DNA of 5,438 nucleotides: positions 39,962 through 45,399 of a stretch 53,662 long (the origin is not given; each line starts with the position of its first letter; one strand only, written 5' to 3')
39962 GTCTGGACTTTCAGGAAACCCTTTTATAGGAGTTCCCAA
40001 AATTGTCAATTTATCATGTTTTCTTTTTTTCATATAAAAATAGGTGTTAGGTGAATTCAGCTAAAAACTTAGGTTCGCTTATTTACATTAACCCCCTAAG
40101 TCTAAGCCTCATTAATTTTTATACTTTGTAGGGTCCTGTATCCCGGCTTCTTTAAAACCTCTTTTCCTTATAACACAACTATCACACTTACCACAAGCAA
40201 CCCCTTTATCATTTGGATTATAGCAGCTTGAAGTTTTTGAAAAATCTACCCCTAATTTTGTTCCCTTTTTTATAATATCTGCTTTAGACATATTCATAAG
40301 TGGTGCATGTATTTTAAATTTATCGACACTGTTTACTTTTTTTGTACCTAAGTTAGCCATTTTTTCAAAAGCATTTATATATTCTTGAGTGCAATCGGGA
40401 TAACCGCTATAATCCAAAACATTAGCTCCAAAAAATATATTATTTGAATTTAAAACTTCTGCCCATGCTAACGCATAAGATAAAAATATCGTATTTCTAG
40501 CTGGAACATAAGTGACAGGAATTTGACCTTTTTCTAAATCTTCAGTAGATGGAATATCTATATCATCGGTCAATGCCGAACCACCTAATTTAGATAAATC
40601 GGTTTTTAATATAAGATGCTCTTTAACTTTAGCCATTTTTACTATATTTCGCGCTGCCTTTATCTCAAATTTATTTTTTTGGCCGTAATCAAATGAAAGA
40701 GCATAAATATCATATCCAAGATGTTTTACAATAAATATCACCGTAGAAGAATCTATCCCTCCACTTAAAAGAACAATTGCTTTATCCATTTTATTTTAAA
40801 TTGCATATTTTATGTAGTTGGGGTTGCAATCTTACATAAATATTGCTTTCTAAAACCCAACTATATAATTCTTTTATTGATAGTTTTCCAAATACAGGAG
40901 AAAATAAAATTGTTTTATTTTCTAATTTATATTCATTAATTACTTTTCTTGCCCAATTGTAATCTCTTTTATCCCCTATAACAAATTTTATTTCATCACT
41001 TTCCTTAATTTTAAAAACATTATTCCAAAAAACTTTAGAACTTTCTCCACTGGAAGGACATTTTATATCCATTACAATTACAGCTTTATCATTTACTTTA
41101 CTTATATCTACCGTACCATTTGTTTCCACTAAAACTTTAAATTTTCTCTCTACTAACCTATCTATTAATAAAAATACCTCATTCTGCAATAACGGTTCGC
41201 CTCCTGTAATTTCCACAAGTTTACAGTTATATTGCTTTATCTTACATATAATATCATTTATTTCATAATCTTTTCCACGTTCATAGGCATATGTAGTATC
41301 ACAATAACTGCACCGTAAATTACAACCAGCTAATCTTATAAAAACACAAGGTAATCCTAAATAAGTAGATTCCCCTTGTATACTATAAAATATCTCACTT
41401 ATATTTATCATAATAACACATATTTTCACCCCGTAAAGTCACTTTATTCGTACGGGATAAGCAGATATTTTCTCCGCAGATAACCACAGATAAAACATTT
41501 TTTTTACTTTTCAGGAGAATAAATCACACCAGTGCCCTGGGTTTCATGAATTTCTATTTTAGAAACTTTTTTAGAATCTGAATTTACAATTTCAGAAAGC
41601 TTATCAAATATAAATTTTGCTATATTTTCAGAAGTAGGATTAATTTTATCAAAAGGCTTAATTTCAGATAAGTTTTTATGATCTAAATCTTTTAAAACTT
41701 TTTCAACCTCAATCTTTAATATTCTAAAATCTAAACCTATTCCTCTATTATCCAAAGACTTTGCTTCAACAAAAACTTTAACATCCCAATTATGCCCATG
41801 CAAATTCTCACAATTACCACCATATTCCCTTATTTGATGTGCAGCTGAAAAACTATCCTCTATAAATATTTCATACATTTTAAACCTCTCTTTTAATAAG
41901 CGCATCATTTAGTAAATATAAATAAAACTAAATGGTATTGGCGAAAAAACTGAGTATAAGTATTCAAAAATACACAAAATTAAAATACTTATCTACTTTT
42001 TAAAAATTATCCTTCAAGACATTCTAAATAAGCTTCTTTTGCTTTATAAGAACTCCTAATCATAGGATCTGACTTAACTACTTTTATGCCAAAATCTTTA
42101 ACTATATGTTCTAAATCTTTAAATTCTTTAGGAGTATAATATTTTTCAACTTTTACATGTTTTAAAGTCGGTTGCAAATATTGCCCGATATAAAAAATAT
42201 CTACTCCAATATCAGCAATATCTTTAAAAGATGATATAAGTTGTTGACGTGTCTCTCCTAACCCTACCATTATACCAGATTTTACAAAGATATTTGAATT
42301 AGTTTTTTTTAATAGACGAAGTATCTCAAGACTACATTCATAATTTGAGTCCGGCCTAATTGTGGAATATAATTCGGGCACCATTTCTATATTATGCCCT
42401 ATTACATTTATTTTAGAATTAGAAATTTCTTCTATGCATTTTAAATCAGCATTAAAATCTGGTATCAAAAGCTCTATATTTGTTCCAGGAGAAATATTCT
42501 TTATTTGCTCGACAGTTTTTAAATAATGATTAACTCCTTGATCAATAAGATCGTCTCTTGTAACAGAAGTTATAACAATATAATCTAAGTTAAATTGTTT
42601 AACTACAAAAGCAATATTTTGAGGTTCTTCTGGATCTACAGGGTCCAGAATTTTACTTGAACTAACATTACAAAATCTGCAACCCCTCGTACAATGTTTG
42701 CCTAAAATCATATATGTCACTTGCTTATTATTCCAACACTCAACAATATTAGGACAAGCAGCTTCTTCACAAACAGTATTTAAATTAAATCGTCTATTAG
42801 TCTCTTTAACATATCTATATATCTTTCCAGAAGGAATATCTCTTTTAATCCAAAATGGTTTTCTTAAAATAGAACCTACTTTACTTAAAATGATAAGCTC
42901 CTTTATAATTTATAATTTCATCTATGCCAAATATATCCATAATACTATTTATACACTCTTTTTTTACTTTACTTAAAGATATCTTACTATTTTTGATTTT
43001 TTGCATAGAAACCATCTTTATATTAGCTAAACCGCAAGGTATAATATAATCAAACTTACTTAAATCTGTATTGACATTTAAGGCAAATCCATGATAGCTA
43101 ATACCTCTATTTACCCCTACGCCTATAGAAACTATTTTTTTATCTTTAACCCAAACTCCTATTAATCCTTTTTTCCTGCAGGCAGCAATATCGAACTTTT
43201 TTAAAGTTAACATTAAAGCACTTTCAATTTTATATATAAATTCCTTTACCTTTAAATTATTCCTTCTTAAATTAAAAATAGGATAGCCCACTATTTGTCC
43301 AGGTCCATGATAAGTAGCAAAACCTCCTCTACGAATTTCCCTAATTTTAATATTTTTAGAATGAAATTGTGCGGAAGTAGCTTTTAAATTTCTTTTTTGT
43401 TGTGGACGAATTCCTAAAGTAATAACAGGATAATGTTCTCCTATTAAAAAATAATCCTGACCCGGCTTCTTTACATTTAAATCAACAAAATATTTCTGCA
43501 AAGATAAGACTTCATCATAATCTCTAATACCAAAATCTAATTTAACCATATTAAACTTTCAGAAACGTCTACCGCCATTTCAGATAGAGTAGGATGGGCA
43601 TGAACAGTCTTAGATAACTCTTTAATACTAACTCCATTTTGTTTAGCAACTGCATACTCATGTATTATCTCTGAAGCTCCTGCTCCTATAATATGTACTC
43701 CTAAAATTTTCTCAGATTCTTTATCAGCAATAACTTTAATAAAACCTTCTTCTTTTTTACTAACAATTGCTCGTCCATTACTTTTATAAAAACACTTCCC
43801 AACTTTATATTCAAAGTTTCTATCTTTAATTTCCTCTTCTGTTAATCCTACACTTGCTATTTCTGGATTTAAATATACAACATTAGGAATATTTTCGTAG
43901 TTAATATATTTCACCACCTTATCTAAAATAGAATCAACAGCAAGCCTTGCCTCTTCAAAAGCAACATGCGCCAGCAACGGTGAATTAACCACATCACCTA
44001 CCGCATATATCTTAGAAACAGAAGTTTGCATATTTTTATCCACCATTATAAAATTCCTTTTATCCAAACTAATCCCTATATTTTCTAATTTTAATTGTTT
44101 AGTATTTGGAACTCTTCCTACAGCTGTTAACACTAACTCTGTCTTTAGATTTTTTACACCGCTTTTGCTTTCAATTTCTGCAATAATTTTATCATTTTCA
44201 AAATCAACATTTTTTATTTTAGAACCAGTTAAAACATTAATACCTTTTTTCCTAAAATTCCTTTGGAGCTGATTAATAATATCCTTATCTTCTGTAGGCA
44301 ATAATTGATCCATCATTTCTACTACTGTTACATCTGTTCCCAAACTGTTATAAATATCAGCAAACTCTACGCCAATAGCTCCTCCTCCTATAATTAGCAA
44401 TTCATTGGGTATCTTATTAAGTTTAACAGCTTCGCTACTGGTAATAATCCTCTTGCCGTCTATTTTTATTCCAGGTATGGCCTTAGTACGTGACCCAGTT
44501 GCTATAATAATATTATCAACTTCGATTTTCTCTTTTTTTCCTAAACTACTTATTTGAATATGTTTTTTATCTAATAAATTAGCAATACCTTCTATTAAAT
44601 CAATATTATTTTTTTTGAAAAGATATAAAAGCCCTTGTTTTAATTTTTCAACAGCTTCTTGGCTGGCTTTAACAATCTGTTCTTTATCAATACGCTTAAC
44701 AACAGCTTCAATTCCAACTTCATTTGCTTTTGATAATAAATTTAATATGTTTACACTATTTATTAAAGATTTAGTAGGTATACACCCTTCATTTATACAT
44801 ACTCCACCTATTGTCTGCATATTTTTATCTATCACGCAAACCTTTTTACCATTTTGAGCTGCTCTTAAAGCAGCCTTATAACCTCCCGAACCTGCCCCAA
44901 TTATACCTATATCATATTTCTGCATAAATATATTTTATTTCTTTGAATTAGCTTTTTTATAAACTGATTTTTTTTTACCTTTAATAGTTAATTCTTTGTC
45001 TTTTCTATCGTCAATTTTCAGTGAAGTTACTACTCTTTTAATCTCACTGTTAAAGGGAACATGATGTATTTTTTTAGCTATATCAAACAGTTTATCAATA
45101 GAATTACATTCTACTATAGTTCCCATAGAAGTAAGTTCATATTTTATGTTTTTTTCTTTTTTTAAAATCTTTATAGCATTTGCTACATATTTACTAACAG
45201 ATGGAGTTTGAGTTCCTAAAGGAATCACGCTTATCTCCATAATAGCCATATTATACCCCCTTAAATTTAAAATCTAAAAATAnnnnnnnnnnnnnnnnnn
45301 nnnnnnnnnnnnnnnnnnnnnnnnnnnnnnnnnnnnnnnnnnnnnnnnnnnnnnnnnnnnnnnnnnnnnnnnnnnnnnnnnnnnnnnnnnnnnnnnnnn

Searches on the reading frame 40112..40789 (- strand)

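Call 21: search_protein_families(library=ncbifam, proteins=[window:40112-40789:-], max_evalue=0.00001)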
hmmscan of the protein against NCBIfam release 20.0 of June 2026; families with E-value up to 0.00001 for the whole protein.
window:40112-40789:- (225 aa): 6 families
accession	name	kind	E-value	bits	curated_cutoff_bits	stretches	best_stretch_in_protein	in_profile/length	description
TIGR00364.1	TIGR00364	equivalog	2.9e-62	209.8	150.3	1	4-208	1-201/201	7-cyano-7-deazaguanine synthase QueC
NF008317.0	PRK11106.1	equivalog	3.2e-40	137.9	378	1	1-214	1-212/231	7-cyano-7-deazaguanine synthase QueC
NF006222.0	PRK08349.1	subfamily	3e-06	27.3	251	0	3-54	2-51/198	hypothetical protein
NF041925.1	QatC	equivalog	3.9e-06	26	280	0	164-224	257-327/398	Qat anti-phage system QueC-like protein QatC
TIGR00342.1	TIGR00342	equivalog_domain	4.8e-06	25.9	264.5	0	2-60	173-230/373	tRNA uracil 4-sulfurtransferase ThiI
NF049949.1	tRNAsynTtuAPyrococ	equivalog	8.2e-06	25.2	450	0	2-64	48-112/292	tRNA-5-methyluridine(54) 2-sulfurtransferase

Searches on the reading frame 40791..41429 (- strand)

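Call 21: search_protein_families(library=ncbifam, proteins=[window:40791-41429:-], max_evalue=0.00001)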
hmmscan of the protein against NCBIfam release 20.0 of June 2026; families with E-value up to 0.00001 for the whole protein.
window:40791-41429:- (212 aa): 26 families (the best 25 are shown)
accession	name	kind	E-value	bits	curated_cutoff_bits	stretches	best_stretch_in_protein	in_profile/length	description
TIGR04349.1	rSAM_QueE_gams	hypoth_equivalog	6.6e-75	251.4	300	1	9-208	2-202/210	7-carboxy-7-deazaguanine synthase QueE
TIGR03963.1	rSAM_QueE_Clost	equivalog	6.8e-57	192.7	260.1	1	9-208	2-210/219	putative 7-carboxy-7-deazaguanine synthase QueE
TIGR03365.1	Bsubt_queE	equivalog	1.4e-26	93.5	206.1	1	8-168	3-176/238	7-carboxy-7-deazaguanine synthase QueE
TIGR04322.1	rSAM_QueE_Ecoli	equivalog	8.3e-24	84.3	200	2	14-57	1-44/215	7-carboxy-7-deazaguanine synthase QueE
TIGR04508.1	queE_Cx14CxxC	equivalog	8.8e-15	55.1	240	1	10-116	3-128/208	7-carboxy-7-deazaguanine synthase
TIGR02495.1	NrdG2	equivalog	1.1e-14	54.2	131.15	1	23-196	13-184/193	anaerobic ribonucleoside-triphosphate reductase activating protein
TIGR02493.1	PFLA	equivalog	2.4e-09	36.9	231.75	1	31-123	20-127/235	pyruvate formate-lyase-activating protein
TIGR02666.1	moaA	equivalog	7e-09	35.1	284.05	1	36-106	20-101/336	GTP 3',8-cyclase MoaA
TIGR04054.1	rSAM_NirJ1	equivalog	1.6e-08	33.6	650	1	24-111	34-125/387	putative heme d1 biosynthesis radical SAM protein NirJ1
NF001199.0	PRK00164.2-1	equivalog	2.8e-08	33.3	231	1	35-107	21-98/308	GTP 3',8-cyclase MoaA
TIGR02668.1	moaA_archaeal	equivalog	2.8e-08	33.1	325.25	1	35-107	19-96/303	GTP 3',8-cyclase MoaA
NF050035.1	rSAM_WgK_link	exception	5.4e-08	32.2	650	1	35-114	18-102/367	radical SAM/SPASM peptide maturase WgkB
NF033640.1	N_Twi_rSAM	subfamily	7.6e-08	31.8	170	1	36-114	121-222/398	twitch domain-containing radical SAM protein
TIGR04055.1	rSAM_NirJ2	equivalog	2.4e-07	30.6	500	1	35-115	9-92/326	putative heme d1 biosynthesis radical SAM protein NirJ2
TIGR04167.1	rSAM_SeCys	equivalog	4.6e-07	29.3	300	1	35-108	17-93/303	arsenosugar biosynthesis radical SAM (seleno)protein ArsS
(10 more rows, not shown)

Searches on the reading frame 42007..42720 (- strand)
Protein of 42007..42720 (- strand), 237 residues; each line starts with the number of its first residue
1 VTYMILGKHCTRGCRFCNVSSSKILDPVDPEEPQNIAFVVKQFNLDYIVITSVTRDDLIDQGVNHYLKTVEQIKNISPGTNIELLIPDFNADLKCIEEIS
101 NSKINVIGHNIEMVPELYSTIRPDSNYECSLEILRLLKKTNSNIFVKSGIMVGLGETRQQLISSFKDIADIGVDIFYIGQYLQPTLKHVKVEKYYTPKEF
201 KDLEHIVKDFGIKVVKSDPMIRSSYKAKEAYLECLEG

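Call 21: search_protein_families(library=ncbifam, proteins=[window:42007-42720:-], max_evalue=0.00001)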
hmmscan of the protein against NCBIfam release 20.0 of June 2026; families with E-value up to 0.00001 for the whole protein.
window:42007-42720:- (237 aa): 6 families
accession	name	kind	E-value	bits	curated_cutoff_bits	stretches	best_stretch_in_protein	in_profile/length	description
NF004019.1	PRK05481.1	subfamily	3.8e-87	292.2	203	1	2-232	49-278/286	lipoyl synthase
NF053790.1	LplA_LipA_fuse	exception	4.2e-84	283.2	800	1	2-229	381-605/606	bifunctional lipoate--protein ligase/lipoyl synthase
NF009544.0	PRK12928.1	subfamily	2.7e-82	276.4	210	1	2-231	68-297/300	lipoyl synthase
TIGR00510.1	lipA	equivalog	4.4e-77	259.3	310.25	1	2-233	65-296/302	lipoyl synthase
NF053743.1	LipS2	equivalog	1.8e-09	37.5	270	1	2-175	25-197/292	LipS2 family lipoyl synthase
TIGR00433.2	bioB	equivalog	1e-07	31.5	225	1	9-175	50-215/307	biotin synthase BioB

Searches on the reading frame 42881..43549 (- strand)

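Call 21: search_protein_families(library=ncbifam, proteins=[window:42881-43549:-], max_evalue=0.00001)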
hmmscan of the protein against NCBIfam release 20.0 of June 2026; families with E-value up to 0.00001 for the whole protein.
window:42881-43549:- (222 aa): 5 families
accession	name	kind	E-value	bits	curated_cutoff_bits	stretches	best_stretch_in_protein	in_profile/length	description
NF010922.0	PRK14342.1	equivalog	2.1e-46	157.9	235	1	5-211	10-207/215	lipoyl(octanoyl) transferase LipB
TIGR00214.1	lipB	equivalog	5.9e-46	156.4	83.55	1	29-208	10-187/187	lipoyl(octanoyl) transferase LipB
NF010925.0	PRK14345.1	equivalog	1.4e-40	139.4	155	1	6-207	19-217/236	lipoyl(octanoyl) transferase LipB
NF010921.0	PRK14341.1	equivalog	8.3e-40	136.6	230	1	10-208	26-224/230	lipoyl(octanoyl) transferase LipB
NF010923.0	PRK14343.1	equivalog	1.4e-39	136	298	1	6-204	20-215/237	lipoyl(octanoyl) transferase LipB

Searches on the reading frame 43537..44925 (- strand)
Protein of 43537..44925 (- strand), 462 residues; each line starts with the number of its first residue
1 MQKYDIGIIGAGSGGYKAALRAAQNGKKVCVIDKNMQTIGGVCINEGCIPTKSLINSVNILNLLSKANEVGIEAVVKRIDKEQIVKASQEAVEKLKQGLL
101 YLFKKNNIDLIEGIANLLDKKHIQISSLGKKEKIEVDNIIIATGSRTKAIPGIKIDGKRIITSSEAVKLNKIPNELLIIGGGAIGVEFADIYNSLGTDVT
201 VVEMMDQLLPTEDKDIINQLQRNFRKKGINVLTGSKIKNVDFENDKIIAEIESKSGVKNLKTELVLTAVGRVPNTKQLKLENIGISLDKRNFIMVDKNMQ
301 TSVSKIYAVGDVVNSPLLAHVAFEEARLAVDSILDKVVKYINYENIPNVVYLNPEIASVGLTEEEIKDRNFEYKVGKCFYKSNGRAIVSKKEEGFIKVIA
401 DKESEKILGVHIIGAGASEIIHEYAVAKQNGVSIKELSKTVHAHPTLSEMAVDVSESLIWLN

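Call 14: search_protein_families(library=pfam, proteins=[window:43537-44925:-], max_evalue=0.00001)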
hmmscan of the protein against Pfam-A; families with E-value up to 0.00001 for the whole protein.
window:43537-44925:- (462 aa): 8 families
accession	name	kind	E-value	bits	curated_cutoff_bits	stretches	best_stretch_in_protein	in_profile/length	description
PF07992.20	Pyr_redox_2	-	1.2e-70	238.7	26.1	1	4-326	1-291/291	Pyridine nucleotide-disulphide oxidoreductase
PF02852.28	Pyr_redox_dim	-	2.1e-38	131.3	25.3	1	346-452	1-107/110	Pyridine nucleotide-disulphide oxidoreductase, dimerisation domain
PF00070.33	Pyr_redox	-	1.1e-22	80.8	22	1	176-251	2-77/82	Pyridine nucleotide-disulphide oxidoreductase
PF13738.12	Pyr_redox_3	-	3.4e-13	49.9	30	1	8-310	2-305/305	Pyridine nucleotide-disulphide oxidoreductase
PF01134.28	GIDA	-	3.1e-09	36.8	22.1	1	5-148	1-153/391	Glucose inhibited division protein A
PF12831.13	FAD_oxidored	-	9.8e-08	32.1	27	1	5-55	1-50/416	FAD dependent oxidoreductase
PF03486.20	HI0933_like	-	1.5e-07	31.6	50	0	5-136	2-137/244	HI0933-like protein Rossmann domain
PF01266.30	DAO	-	3e-06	27.4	27.9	0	5-35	1-31/353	FAD dependent oxidoreductase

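Call 21: search_protein_families(library=ncbifam, proteins=[window:43537-44925:-], max_evalue=0.00001)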
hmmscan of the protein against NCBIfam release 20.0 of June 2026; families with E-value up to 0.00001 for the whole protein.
window:43537-44925:- (462 aa): 64 families (the best 25 are shown)
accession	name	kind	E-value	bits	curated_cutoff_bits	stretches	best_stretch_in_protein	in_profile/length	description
TIGR01350.1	lipoamide_DH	equivalog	1.4e-155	518.5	408.8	1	3-457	1-453/461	dihydrolipoyl dehydrogenase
NF003585.0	PRK05249.1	equivalog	2.2e-112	376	465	1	2-449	5-448/464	Si-specific NAD(P)(+) transhydrogenase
TIGR02053.1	MerA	equivalog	1.2e-102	344.3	454.45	1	4-449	1-444/465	mercury(II) reductase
NF004776.0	PRK06116.1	equivalog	5.4e-100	335.5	480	1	2-452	3-447/450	glutathione-disulfide reductase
NF004945.0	PRK06292.2-3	equivalog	3.9e-99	332.6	494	1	1-450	1-444/457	dihydrolipoyl dehydrogenase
NF005883.0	PRK07845.1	equivalog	1.2e-97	327.8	479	1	5-455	4-456/466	NAD(P)H-quinone dehydrogenase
NF004946.0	PRK06292.2-4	subfamily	6.5e-96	322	634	1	1-450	1-462/487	dihydrolipoyl dehydrogenase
NF004943.0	PRK06292.2-1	equivalog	1.6e-91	307.4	432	1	1-450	1-447/456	dihydrolipoyl dehydrogenase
TIGR01424.1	gluta_reduc_2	equivalog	3.6e-91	306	606.05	1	4-452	3-443/446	glutathione-disulfide reductase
NF004992.0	PRK06370.1-4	equivalog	1.3e-89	300.8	629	1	2-452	3-449/459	FAD-containing oxidoreductase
NF004991.0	PRK06370.1-3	subfamily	9.5e-89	298.2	620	1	2-453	34-482/509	FAD-containing oxidoreductase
NF005884.0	PRK07846.1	equivalog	3.7e-88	296.1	501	1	1-450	1-443/454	mycothione reductase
NF004947.0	PRK06292.2-5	equivalog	8.5e-88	295.3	592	1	1-450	1-450/474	dihydrolipoyl dehydrogenase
NF005572.0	PRK07251.1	equivalog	1.6e-81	274.3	537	1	1-454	1-435/438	FAD-containing oxidoreductase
NF010311.1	PRK13748.1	subfamily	2.6e-81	274.2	600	1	3-448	97-538/560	mercury(II) reductase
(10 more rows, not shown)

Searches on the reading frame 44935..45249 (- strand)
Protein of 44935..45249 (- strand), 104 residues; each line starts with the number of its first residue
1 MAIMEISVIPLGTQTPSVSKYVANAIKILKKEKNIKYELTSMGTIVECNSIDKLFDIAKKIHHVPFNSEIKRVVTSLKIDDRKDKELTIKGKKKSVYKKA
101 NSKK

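Call 14: search_protein_families(library=pfam, proteins=[window:44935-45249:-], max_evalue=0.00001)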
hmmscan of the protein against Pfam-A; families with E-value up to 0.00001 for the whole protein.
window:44935-45249:- (104 aa): 1 family
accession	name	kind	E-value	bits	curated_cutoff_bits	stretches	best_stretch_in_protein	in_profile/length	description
PF01910.22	Thiamine_BP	-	1.1e-30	105.9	24.9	1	4-96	1-91/92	Thiamine-binding protein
